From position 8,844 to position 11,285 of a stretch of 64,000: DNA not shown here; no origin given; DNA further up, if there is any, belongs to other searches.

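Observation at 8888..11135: VWA(out)-TM-FHA(in) membrane protein with a leader stem that pairs its own ribosome-binding site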

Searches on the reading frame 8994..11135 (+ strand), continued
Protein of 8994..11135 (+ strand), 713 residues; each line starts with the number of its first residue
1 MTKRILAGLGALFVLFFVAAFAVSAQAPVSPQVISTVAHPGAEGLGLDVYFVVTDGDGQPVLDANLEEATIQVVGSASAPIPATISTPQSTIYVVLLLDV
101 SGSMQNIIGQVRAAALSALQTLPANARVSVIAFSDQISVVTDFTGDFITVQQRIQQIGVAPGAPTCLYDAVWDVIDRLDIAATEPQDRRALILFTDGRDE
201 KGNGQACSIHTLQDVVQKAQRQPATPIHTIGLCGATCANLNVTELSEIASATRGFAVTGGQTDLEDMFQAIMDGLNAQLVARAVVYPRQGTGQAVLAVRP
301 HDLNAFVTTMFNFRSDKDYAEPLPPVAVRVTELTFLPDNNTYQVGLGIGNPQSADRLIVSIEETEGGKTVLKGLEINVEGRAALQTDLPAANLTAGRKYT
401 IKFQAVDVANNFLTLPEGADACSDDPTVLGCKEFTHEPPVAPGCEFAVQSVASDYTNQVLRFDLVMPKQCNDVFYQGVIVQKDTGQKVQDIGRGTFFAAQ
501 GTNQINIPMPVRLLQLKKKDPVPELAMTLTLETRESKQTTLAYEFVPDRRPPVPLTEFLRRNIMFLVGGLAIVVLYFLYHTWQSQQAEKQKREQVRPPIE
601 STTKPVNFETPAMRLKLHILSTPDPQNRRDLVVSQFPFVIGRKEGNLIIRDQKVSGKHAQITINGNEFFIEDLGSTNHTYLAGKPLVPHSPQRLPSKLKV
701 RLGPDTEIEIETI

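Call 32: search_protein_families(library=pfam, proteins=[L040:2985-4115:+, L040:4108-5136:+, L040:5181-5822:+, L040:8344-9471:+, L040:9629-9952:+, L040:9978-10274:+, L040:10294-10629:+, L040:11056-12129:+, L040:981-2609:-, L040:166-984:-], max_evalue=0.01)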
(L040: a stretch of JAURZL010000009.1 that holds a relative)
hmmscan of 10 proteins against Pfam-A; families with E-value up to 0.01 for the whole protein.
L040:2985-4115:+ (376 aa): 0 families

L040:4108-5136:+ (342 aa): 5 families
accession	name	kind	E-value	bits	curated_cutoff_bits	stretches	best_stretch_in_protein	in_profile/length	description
PF00583.31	Acetyltransf_1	-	8.5e-20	71.6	20.7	2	221-316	23-115/116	Acetyltransferase (GNAT) family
PF13508.13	Acetyltransf_7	-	2.8e-15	56.9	27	1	232-316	3-81/84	Acetyltransferase (GNAT) domain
PF13673.13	Acetyltransf_10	-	6.2e-11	42.8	23.6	1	211-320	5-110/128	Acetyltransferase (GNAT) domain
PF08445.16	FR47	-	5.5e-07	29.9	22.1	1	257-325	19-85/86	FR47-like protein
PF13527.13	Acetyltransf_9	-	0.0022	18.4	25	0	182-292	2-105/127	Acetyltransferase (GNAT) domain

L040:5181-5822:+ (213 aa): 2 families
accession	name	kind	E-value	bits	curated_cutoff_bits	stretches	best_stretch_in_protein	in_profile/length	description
PF01205.25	UPF0029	-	4.2e-35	120.4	27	1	19-124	2-107/107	Uncharacterized protein family UPF0029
PF09186.17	DUF1949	-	6.5e-07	29.6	23.7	1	142-195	3-56/56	Domain of unknown function (DUF1949)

L040:8344-9471:+ (375 aa): 1 family
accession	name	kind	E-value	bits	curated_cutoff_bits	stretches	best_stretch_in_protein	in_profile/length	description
PF06013.18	WXG100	-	1.7e-08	35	27.3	1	7-90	4-86/86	Proteins of 100 residues with WXG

L040:9629-9952:+ (107 aa): 1 family
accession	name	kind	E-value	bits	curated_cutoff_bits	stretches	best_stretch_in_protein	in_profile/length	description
PF06013.18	WXG100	-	7.7e-11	42.5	27.3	1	11-96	3-86/86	Proteins of 100 residues with WXG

L040:9978-10274:+ (98 aa): 3 families
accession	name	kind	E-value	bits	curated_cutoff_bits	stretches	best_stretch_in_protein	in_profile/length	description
PF06013.18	WXG100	-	4.1e-05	24.2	27.3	1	4-90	1-85/86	Proteins of 100 residues with WXG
PF10824.14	T7SS_ESX_EspC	-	0.0029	18.4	23.5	1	1-95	1-96/100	Excreted virulence factor EspC, type VII ESX diderm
PF10145.14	PhageMin_Tail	-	0.0099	16.2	33.2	0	46-97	54-107/201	Phage-related minor tail protein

L040:10294-10629:+ (111 aa): 1 family
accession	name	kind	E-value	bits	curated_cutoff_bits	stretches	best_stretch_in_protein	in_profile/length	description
PF06013.18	WXG100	-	8.7e-05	23.2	27.3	1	28-92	25-86/86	Proteins of 100 residues with WXG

L040:11056-12129:+ (357 aa): 2 families
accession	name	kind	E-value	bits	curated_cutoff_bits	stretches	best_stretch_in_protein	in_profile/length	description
PF00069.31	Pkinase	-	3.5e-12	46.7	31.7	1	119-263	66-204/263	Protein kinase domain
PF07714.23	PK_Tyr_Ser-Thr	-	7.3e-07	29.2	23.1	1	121-308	71-254/258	Protein tyrosine and serine/threonine kinase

L040:981-2609:- (542 aa): 2 families
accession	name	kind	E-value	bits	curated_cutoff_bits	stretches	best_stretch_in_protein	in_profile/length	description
PF13243.12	SQHop_cyclase_C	-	3.6e-07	30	26.1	1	180-292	144-264/319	Squalene-hopene cyclase C-terminal domain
PF13249.12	SQHop_cyclase_N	-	0.00085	19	26.2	1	200-284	3-84/291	Squalene-hopene cyclase N-terminal domain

L040:166-984:- (272 aa): 1 family
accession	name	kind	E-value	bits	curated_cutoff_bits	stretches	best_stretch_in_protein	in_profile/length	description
PF12822.12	ECF_trnsprt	-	1.3e-08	35.5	30.7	1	71-242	2-165/169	ECF transporter, substrate-specific component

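Call 33: search_protein_families(library=pfam, proteins=[L069:13-3471:+, L069:3468-4103:+, L069:4100-5050:+, L069:5071-5877:+, L069:8264-10291:+, L069:10237-11538:+, L069:11559-13154:+, L010:8211-10112:+, L010:10114-12069:+, L010:12059-13225:+], max_evalue=0.01)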
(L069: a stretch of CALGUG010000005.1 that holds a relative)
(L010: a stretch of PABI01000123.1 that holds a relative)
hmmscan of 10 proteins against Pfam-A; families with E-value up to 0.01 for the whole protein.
L069:13-3471:+ (1152 aa): 26 families (the best 25 are shown)
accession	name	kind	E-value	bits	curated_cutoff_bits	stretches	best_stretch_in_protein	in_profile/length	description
PF01580.24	FtsK_SpoIIIE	-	1.5e-61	208.2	24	3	157-316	33-219/221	FtsK/SpoIIIE family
PF13401.12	AAA_22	-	3.6e-17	63.3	27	3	502-589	4-96/130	AAA domain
PF05729.18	NACHT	-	3.6e-15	56.6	26.7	2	804-946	4-140/167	NACHT domain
PF25199.1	nSTAND_NTPase5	-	3.5e-12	46.8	34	0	506-582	44-122/145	Novel STAND NTPase 5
PF13191.12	AAA_16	-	5.4e-12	47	32.6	1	505-631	26-152/167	AAA ATPase domain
PF24883.2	NPHP3_N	-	2.1e-10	41.5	24.8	1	503-596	22-114/164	Nephrocystin 3, N-terminal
PF01637.24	ATPase_2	-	3.3e-10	40.6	33.2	1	504-635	21-136/225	ATPase domain predominantly from Archaea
PF01935.23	DUF87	-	2e-09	38.3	23.2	1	501-545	21-62/220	Helicase HerA, central domain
PF10412.15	TrwB_AAD_bind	-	4.7e-08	32.7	20.5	0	496-551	8-59/387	Type IV secretion-system coupling protein DNA-binding domain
PF04665.18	Pox_A32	-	8.4e-08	32.4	22.8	0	802-905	15-114/242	Poxvirus A32 protein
PF00004.35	AAA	-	2.8e-07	31.5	21.2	0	508-673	3-129/131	ATPase family associated with various cellular activities (AAA)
PF13245.12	AAA_19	-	3e-07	31.1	25.1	0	501-533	9-41/134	AAA domain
PF13555.12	AAA_29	-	1.8e-06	28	27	0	160-185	20-47/61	P-loop containing region of AAA domain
PF00005.33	ABC_tran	-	1.5e-05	26.1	25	0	504-529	12-37/137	ABC transporter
PF00910.28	RNA_helicase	-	3.9e-05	24.5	21.5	0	507-542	2-38/105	RNA helicase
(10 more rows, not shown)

L069:3468-4103:+ (211 aa): 1 family
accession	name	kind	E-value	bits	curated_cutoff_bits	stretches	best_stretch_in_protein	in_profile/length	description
PF00498.31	FHA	-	6.2e-07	30.2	20.7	1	119-193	3-66/67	FHA domain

L069:4100-5050:+ (316 aa): 1 family
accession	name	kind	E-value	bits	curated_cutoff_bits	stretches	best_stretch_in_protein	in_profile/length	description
PF06013.18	WXG100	-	2.8e-08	34.4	27.3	1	7-91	3-85/86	Proteins of 100 residues with WXG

L069:5071-5877:+ (268 aa): 0 families

L069:8264-10291:+ (675 aa): 3 families
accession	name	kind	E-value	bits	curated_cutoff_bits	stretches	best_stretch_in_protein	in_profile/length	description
PF00498.31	FHA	-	2.6e-08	34.6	20.7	1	589-658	1-64/67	FHA domain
PF13519.12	VWA_2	-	6.4e-08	33.6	27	1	88-211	2-106/107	von Willebrand factor type A domain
PF00092.34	VWA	-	1.8e-07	32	23.8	1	88-259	3-155/174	von Willebrand factor type A domain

L069:10237-11538:+ (433 aa): 2 families
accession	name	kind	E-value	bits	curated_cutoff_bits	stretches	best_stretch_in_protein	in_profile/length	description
PF00069.31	Pkinase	-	2.4e-23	83.3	31.7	1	98-340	43-259/263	Protein kinase domain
PF07714.23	PK_Tyr_Ser-Thr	-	2.7e-16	60.1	23.1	1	147-342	67-258/258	Protein tyrosine and serine/threonine kinase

L069:11559-13154:+ (531 aa): 3 families
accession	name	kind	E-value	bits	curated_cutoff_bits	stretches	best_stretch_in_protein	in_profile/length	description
PF00481.26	PP2C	-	3.2e-14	53.7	20.3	1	70-157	61-141/255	Protein phosphatase 2C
PF13672.11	PP2C_2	-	1.5e-12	47.9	24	1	30-224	8-182/209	Protein phosphatase 2C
PF07228.17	SpoIIE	-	3.6e-09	37.3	25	2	200-259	117-189/192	Stage II sporulation protein E (SpoIIE)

L010:8211-10112:+ (633 aa): 8 families
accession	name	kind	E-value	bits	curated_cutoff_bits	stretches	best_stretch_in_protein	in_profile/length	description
PF00069.31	Pkinase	-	7e-47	160.5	31.7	1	13-271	1-258/263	Protein kinase domain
PF07714.23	PK_Tyr_Ser-Thr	-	2.4e-33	116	23.1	1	15-267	3-251/258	Protein tyrosine and serine/threonine kinase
PF06452.16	CBM9_1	-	1.4e-21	77.6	23.4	1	431-630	1-183/185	Carbohydrate family 9 binding domain-like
PF01636.29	APH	-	7.3e-07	29.6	23.2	1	121-164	150-198/239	Phosphotransferase enzyme family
PF03109.22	ABC1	-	3.7e-05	23.4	22.9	1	55-167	117-218/244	ABC1 atypical kinase-like domain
PF06293.20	Kdo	-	0.0014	18.5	21.3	1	113-158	115-164/207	Lipopolysaccharide kinase (Kdo/WaaP) family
PF14531.12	Kinase-like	-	0.0024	17.6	25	1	98-226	127-259/289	Kinase-like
PF17667.7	Pkinase_fungal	-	0.0071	15.5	24.1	0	127-188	297-363/387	Fungal protein kinase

L010:10114-12069:+ (651 aa): 5 families
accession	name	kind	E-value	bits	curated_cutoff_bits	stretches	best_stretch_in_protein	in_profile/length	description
PF00069.31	Pkinase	-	3.9e-46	158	31.7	1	16-270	2-255/263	Protein kinase domain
PF07714.23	PK_Tyr_Ser-Thr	-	1.1e-31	110.6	23.1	1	16-267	2-250/258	Protein tyrosine and serine/threonine kinase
PF00246.29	Peptidase_M14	-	3e-21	76.7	21.6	1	416-556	15-177/286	Zinc carboxypeptidase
PF01636.29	APH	-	7.8e-07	29.5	23.2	1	119-165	152-197/239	Phosphotransferase enzyme family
PF03109.22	ABC1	-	0.00041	20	22.9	1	62-165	112-214/244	ABC1 atypical kinase-like domain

L010:12059-13225:+ (388 aa): 1 family
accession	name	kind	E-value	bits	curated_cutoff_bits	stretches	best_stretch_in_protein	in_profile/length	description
PF00246.29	Peptidase_M14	-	4e-21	76.3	21.6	1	145-335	16-222/286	Zinc carboxypeptidase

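Call 48: search_protein_families(library=ncbifam, proteins=[window:8994-11135:+, L092:7205-8131:+, L040:11056-12129:+], max_evalue=0.01)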
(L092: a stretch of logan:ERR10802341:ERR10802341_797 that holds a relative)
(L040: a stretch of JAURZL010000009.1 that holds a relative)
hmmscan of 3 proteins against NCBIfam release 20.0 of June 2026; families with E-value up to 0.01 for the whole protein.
window:8994-11135:+ (713 aa): 7 families
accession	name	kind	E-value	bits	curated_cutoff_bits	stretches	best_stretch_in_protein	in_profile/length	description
TIGR03436.1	acidobact_VWFA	subfamily_domain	5.5e-16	58.9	81.25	1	50-246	32-233/324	VWA domain-containing protein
NF049868.1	FhaB_Rv0019c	equivalog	9.4e-15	55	125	1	572-704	21-153/158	FHA domain-containing protein FhaB/FipA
TIGR03354.1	VI_FHA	hypoth_equivalog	2e-07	31.2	120.25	1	622-704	10-96/420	type VI secretion system-associated FHA domain protein TagH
TIGR02442.1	Cob-chelat-sub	hypoth_equivalog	5.4e-06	25.1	779.45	1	85-215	466-599/641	putative cobaltochelatase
TIGR03788.1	marine_srt_targ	equivalog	6.2e-05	21.6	551.65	1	93-140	273-321/629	marine proteobacterial sortase target protein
NF041660.2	oxygluDhInhib_OdhI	equivalog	0.00018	21.4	200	1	644-685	65-106/130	oxoglutarate dehydrogenase inhibitor Odhl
NF052573.1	HisKinEspAMyxo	equivalog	0.00052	18.2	1400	1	634-685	44-97/755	serine histidine kinase EspA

L092:7205-8131:+ (308 aa): 0 families

L040:11056-12129:+ (357 aa): 8 families
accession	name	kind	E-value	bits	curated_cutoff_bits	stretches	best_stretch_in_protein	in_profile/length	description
NF047741.1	antiphage_MADS6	equivalog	3.8e-11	42.2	460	1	122-314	269-459/612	methylation-associated defense system protein kinase MAD6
TIGR03903.1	TOMM_kin_cyc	equivalog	2.8e-08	32.1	705.75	1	126-256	54-189/1267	TOMM system kinase/cyclase fusion protein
NF009651.0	PRK13184.1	equivalog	1.1e-06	26.9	839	1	219-316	195-291/932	serine/threonine-protein kinase PknD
NF033483.0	PknB_PASTA_kin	equivalog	1.2e-06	27.9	450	1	126-257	82-209/563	Stk1 family PASTA domain-containing Ser/Thr kinase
NF053615.1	SerThrKinAfsKStmc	equivalog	0.00012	20.9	1300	1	151-273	112-229/809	protein serine/threonine kinase AfsK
NF038150.1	lanthi_synth_IV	equivalog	0.00044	18.7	650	1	159-256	306-396/851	class IV lanthionine synthetase LanL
NF052427.1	StpK7MSMEG_1200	equivalog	0.00072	18.1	900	1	220-311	174-264/601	serine/threonine protein kinase StpK7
NF033442.0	BREX_PglW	equivalog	0.0014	16.4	990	1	219-255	392-428/1391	BREX system serine/threonine kinase PglW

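Call 54: predict_structure(alignment_id=A1)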
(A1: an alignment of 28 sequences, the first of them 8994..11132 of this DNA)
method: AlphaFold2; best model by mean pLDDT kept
length: 713 residues; sequences in the alignment: 28
mean_pLDDT: 82.4   pTM: 0.47
mean pLDDT of the five models: 82.4, 82.0, 81.0, 80.9, 78.8
residues with pLDDT >= 90: 248; 70-90: 364; 50-70: 71; < 50: 30
segments of 3 or more residues with pLDDT < 50: 19-26, 592-597, 599-609
pLDDT, mean of each block of 10 residues (from residue 1): 63 61 50 87 90 78 85 81 87 92 87 86 88 93 92 92 90 92 82 86 75 91 83 75 85 77 69 79 92 92 83 90 80 87 89 89 83 86 89 88 91 80 87 83 80 89 88 90 86 88 91 78 89 84 87 63 64 74 54 41 41 84 83 90 89 91 88 92 88 86 91 84
secondary structure, 60 per line:
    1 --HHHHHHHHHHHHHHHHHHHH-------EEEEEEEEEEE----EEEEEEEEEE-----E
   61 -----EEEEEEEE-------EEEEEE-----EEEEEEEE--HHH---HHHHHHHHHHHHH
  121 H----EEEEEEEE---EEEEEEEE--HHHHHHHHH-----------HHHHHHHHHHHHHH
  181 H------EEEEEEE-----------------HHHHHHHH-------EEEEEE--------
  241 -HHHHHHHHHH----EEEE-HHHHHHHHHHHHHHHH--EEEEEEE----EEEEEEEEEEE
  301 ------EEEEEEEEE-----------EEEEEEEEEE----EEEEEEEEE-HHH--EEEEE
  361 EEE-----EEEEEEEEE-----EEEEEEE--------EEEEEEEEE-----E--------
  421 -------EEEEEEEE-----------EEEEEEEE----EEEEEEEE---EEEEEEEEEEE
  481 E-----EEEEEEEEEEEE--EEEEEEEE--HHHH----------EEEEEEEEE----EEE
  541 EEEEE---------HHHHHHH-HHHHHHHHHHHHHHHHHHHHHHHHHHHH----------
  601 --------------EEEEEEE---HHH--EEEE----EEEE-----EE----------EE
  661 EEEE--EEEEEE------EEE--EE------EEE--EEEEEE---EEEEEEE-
elements in order (helices of 4 or more, strands of 3 or more residues): H3-22 E30-40 E45-54 E66-73 E81-86 E92-99 H108-121 E126-133 E137-144 H147-155 H167-181 E188-194 H212-219 E227-232 H242-251 E256-259 H261-276 E279-285 E290-300 E307-315 E327-336 E341-349 E356-363 E369-377 E383-389 E398-406 E428-435 E447-454 E459-466 E470-481 E487-498 E501-508 H511-514 E525-533 E538-545 H555-561 H563-590 E615-621 E630-633 E638-641 E659-664 E667-672 E679-681 E692-694 E697-702 E706-712

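Call 56: fold_search(model_id=the predicted structure, library=pdb)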
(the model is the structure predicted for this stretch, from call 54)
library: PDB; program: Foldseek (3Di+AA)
matches with E <= 10: 1887; with E <= 0.001: 346
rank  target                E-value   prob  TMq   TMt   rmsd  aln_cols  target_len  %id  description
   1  8s05_B                2.0e-12  1.00  0.23  0.40  11.4       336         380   14  ArnAB complex an archaeal ortholog of the Sec23/24 core motif (released 2025-10-29)
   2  8s05_A                1.3e-11  1.00  0.23  0.40  11.4       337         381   15  ArnAB complex an archaeal ortholog of the Sec23/24 core motif (released 2025-10-29)
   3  6fpy_A                6.5e-11  1.00  0.23  0.27  10.7       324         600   14  Inter-alpha-inhibitor heavy chain 1, wild type (released 2019-02-27)
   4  6fpy_B                6.5e-11  1.00  0.23  0.27  10.5       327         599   14  Inter-alpha-inhibitor heavy chain 1, wild type (released 2019-02-27)
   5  4fx5                  8.5e-11  1.00  0.23  0.37  22.5       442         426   14  von Willebrand factor type A from Catenulispora acidiphila (released 2012-07-18)
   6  9rt2_C1               9.5e-11  1.00  0.21  0.50  19.2       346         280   14  NetF - ANTXR2 structure (C4) (released 2026-02-18)
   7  6fpz_A                1.9e-10  1.00  0.23  0.27  10.6       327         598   13  Inter-alpha-inhibitor heavy chain 1, D298A (released 2019-02-27)
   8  9rt4_C1               2.0e-10  1.00  0.22  0.50  20.3       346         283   13  NetF - ANTXR2 local refinement focused (released 2026-02-18)
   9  9c4f_I                1.0e-09  1.00  0.21  0.69   4.1       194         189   19  Infectious B19V capsid (released 2024-10-16)
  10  6to1                  2.3e-09  1.00  0.21  0.27  21.2       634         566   11  Crystal structure of three N-terminal domains of the type V pili tip protein Mfa5 from Porphyromonas gingivalis (released 2020-12-02)
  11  3ibs_B                2.7e-09  1.00  0.21  0.70   4.8       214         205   16  Crystal structure of conserved hypothetical protein BatB from Bacteroides thetaiotaomicron (released 2009-08-25)
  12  3ibs_A                4.2e-09  1.00  0.22  0.71   4.4       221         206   17  Crystal structure of conserved hypothetical protein BatB from Bacteroides thetaiotaomicron (released 2009-08-25)
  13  9doc                  4.2e-09  1.00  0.21  0.54   3.5       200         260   16  The von Willebrand factor A domain of human capillary morphogenesis gene II, flexibly fused to the 1TEL crystallization  (released 2024-11-06)
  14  7n1o                  4.2e-09  1.00  0.21  0.54   3.9       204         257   16  The von Willebrand factor A domain of human capillary morphogenesis gene II, flexibly fused to the 1TEL crystallization  (released 2021-06-09)
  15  3n2n_A                4.9e-09  1.00  0.22  0.75   3.2       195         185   17  The Crystal Structure of Tumor Endothelial Marker 8 (TEM8) extracellular domain (released 2011-01-05)
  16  5a8i                  7.6e-09  1.00  0.14  0.76   2.7       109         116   32  Crystal structure of the FHA domain of ArnA from Sulfolobus acidocaldarius (released 2016-06-22)
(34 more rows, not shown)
